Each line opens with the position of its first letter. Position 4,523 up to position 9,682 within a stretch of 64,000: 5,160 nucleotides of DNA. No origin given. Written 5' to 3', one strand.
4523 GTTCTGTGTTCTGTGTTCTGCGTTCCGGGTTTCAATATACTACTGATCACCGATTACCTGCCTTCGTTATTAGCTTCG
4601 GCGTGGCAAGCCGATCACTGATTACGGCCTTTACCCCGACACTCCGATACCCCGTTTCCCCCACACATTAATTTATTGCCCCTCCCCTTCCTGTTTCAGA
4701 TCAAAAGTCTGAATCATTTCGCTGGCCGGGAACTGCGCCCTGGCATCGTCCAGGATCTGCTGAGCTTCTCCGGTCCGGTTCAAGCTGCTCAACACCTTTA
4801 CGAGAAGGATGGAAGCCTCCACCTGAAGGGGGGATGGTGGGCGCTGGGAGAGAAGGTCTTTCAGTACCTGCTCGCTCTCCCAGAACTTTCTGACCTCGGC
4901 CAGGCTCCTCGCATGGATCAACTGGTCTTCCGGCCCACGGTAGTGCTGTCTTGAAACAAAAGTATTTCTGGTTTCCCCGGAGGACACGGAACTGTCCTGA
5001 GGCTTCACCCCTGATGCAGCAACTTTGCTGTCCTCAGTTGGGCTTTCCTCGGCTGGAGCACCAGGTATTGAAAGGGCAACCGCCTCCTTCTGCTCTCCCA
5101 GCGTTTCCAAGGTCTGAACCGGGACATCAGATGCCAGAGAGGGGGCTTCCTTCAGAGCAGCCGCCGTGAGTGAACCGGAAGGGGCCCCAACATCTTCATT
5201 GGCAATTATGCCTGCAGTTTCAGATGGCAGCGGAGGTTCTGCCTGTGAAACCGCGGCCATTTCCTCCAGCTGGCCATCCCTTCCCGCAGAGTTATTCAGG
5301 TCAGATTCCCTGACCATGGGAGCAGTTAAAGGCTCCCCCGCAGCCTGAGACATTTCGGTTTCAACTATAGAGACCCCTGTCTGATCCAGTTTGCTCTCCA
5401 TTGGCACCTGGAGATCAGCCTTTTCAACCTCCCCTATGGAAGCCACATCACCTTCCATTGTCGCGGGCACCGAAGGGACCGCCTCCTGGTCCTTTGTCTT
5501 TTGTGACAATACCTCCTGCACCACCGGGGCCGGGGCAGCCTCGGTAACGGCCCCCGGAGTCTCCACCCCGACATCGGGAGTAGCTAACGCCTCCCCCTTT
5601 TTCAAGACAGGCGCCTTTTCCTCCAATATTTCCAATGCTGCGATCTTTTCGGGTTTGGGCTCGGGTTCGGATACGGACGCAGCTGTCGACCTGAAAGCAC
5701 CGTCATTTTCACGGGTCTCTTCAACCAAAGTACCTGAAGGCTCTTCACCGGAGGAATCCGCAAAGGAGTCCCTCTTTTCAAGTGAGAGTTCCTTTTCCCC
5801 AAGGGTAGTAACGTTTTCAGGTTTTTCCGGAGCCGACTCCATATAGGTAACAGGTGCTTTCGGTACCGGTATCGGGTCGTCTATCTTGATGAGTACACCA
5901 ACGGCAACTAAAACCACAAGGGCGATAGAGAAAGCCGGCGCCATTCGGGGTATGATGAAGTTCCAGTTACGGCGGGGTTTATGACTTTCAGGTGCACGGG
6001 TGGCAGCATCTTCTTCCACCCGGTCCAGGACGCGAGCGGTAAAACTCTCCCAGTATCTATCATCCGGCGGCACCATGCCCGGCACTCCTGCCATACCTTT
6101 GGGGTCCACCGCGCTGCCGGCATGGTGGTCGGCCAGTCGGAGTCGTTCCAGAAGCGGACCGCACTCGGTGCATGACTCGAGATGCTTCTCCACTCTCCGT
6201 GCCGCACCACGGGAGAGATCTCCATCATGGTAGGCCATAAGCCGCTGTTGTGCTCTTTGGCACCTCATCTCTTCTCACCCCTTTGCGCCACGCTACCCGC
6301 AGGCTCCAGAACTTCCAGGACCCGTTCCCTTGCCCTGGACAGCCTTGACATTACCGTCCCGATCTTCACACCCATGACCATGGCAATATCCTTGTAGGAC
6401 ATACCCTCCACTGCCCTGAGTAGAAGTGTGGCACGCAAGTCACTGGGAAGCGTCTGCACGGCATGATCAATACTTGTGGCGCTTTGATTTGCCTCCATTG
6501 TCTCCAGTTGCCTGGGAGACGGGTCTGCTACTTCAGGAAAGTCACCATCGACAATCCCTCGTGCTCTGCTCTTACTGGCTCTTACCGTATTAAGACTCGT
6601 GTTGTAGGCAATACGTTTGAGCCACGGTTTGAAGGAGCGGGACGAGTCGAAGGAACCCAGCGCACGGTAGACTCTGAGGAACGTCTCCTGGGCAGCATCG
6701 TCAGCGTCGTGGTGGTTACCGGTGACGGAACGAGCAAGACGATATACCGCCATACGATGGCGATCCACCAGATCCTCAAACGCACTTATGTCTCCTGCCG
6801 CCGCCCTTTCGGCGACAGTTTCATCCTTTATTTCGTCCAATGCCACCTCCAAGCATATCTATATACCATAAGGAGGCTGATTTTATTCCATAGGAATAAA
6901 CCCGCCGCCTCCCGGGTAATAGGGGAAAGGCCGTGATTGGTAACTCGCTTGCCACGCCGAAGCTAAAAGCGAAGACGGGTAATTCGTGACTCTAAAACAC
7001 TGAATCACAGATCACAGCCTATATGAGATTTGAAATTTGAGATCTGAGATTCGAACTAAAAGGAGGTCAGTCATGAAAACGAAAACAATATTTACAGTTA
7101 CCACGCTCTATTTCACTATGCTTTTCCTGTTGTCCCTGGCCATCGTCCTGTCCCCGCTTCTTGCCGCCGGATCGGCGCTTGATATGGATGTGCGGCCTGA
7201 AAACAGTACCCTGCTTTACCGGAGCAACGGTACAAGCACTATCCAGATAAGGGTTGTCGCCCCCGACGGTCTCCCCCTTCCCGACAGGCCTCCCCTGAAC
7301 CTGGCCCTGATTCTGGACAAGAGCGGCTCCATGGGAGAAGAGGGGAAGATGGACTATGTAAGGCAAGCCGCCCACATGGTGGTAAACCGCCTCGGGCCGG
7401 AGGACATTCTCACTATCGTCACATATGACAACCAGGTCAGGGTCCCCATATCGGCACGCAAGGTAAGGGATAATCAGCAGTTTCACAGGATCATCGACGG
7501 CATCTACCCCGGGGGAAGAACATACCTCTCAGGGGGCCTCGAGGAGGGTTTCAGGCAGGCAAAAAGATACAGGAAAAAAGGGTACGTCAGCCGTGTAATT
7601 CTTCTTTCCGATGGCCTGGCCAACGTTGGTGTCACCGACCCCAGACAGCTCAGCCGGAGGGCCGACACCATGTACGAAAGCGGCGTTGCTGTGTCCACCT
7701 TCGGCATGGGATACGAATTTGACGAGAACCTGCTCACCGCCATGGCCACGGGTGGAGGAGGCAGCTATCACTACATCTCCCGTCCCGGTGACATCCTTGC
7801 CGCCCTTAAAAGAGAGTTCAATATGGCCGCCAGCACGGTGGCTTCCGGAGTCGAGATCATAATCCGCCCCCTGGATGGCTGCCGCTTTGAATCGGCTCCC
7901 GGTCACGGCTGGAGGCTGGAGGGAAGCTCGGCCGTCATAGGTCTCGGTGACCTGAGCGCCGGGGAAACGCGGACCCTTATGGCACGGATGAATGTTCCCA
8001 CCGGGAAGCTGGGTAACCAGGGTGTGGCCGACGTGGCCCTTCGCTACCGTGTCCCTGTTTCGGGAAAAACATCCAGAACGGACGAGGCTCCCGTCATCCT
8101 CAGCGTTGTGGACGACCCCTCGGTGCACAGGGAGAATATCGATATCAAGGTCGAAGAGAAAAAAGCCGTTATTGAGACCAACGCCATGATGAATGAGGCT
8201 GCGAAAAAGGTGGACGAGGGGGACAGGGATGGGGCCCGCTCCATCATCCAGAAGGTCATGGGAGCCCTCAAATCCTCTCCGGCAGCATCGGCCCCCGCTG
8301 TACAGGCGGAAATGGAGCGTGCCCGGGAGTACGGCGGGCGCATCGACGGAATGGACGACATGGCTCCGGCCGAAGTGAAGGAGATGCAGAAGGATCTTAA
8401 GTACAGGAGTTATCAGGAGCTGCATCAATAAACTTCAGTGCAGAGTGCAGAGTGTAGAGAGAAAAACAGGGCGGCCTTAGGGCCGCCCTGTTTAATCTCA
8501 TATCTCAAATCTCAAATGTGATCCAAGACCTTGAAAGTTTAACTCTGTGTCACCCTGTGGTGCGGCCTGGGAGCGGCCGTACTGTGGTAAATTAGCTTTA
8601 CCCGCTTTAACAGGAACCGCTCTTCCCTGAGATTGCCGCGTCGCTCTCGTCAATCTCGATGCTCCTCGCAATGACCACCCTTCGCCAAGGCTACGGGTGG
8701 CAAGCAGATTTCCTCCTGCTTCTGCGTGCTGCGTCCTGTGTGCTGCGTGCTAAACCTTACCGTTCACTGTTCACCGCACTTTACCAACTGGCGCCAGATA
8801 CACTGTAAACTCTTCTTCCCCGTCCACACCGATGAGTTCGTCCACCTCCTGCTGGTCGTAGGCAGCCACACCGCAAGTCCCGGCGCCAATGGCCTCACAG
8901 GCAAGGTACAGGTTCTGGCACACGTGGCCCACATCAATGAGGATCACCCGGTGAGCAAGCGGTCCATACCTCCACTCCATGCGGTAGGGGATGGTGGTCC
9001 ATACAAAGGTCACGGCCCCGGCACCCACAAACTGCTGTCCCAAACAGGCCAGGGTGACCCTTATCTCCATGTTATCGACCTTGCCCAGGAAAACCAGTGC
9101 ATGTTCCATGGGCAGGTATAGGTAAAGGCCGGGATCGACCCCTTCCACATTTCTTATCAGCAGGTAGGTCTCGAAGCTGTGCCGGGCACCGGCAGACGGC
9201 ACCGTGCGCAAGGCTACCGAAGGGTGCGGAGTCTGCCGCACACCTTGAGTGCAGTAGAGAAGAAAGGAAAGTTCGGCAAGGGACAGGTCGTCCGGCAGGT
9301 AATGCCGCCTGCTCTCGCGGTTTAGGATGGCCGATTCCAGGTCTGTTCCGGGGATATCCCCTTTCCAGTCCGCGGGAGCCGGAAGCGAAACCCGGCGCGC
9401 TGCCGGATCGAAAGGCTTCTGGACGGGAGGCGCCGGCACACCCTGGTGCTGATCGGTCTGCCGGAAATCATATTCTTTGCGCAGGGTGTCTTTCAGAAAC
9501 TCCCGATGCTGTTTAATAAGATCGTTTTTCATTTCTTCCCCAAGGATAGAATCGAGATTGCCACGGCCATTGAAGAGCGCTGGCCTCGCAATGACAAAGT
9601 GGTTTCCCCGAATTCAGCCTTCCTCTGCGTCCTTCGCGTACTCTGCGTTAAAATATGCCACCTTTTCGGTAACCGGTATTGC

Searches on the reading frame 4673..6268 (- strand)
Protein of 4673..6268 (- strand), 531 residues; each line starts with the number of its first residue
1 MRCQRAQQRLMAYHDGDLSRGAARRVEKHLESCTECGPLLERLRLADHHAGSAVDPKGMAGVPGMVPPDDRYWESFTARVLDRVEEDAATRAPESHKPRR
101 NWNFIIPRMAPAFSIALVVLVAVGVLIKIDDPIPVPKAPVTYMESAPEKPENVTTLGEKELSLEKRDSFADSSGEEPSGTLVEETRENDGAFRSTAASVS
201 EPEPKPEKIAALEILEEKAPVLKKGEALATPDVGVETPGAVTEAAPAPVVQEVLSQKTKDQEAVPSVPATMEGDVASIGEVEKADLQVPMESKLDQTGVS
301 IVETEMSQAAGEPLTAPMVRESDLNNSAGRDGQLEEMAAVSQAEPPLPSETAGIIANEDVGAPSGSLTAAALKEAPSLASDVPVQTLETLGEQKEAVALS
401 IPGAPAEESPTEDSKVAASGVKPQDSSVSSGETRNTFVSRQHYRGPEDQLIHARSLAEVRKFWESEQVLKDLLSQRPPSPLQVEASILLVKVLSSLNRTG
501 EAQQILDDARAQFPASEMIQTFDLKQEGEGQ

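Call 17: search_protein_families(library=pfam, proteins=[window:4673-6268:-], max_evalue=0.0001)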
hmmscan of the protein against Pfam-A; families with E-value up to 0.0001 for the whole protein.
window:4673-6268:- (531 aa): 1 family
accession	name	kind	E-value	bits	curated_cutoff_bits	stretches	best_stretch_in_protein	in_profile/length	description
PF13490.11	zf-HC2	-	3.9e-10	40.1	22.2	1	3-36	1-34/35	Putative zinc-finger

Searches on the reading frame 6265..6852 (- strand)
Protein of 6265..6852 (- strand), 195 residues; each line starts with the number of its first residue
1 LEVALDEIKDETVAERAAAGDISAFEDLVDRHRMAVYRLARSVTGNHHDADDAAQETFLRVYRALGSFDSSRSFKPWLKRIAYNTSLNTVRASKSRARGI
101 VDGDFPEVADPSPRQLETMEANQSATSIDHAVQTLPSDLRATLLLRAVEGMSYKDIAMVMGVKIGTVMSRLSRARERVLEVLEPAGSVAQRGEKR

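Call 17: search_protein_families(library=pfam, proteins=[window:6265-6852:-], max_evalue=0.0001)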
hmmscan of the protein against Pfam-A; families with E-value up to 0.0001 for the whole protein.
window:6265-6852:- (195 aa): 3 families
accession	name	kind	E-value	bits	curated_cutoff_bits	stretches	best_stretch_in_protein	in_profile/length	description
PF04542.20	Sigma70_r2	-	2e-19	69.6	24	1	28-94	1-69/71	Sigma-70 region 2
PF08281.18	Sigma70_r4_2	-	2.2e-17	62.9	25.7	1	127-177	3-53/54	Sigma-70, region 4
PF04545.22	Sigma70_r4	-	1.9e-07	30.9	24.1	1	132-177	2-47/50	Sigma-70, region 4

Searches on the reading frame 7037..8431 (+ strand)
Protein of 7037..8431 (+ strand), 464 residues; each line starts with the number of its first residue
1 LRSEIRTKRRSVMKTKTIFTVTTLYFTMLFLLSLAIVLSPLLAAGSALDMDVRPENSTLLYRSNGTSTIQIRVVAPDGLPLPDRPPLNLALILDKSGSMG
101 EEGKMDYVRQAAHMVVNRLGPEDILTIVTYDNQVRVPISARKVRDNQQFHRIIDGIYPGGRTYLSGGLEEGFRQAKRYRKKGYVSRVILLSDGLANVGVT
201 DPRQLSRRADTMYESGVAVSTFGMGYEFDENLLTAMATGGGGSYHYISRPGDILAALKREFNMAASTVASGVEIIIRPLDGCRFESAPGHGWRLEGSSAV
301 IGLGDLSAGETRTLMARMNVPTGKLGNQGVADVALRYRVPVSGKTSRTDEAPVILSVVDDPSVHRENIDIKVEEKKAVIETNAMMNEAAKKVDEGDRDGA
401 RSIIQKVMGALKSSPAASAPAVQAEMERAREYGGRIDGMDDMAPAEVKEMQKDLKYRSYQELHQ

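Call 17: search_protein_families(library=pfam, proteins=[window:7037-8431:+], max_evalue=0.0001)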
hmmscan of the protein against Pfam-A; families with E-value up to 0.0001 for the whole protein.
window:7037-8431:+ (464 aa): 3 families
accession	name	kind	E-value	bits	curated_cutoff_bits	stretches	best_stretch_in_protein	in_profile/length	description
PF00092.34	VWA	-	3.3e-17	63.7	23.8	1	88-244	1-157/174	von Willebrand factor type A domain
PF13519.12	VWA_2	-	1.3e-12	48.7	27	1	90-193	2-106/107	von Willebrand factor type A domain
PF13768.12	VWA_3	-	1.4e-08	35.4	27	1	88-245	2-154/155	von Willebrand factor type A domain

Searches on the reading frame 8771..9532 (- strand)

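Call 17: search_protein_families(library=pfam, proteins=[window:8771-9532:-], max_evalue=0.0001)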
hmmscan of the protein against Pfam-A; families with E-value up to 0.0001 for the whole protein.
window:8771-9532:- (253 aa): 1 family
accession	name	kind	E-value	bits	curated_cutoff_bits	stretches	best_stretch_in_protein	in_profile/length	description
PF00881.29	Nitroreductase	-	1.1e-22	81.5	23.5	1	69-251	1-167/167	Nitroreductase family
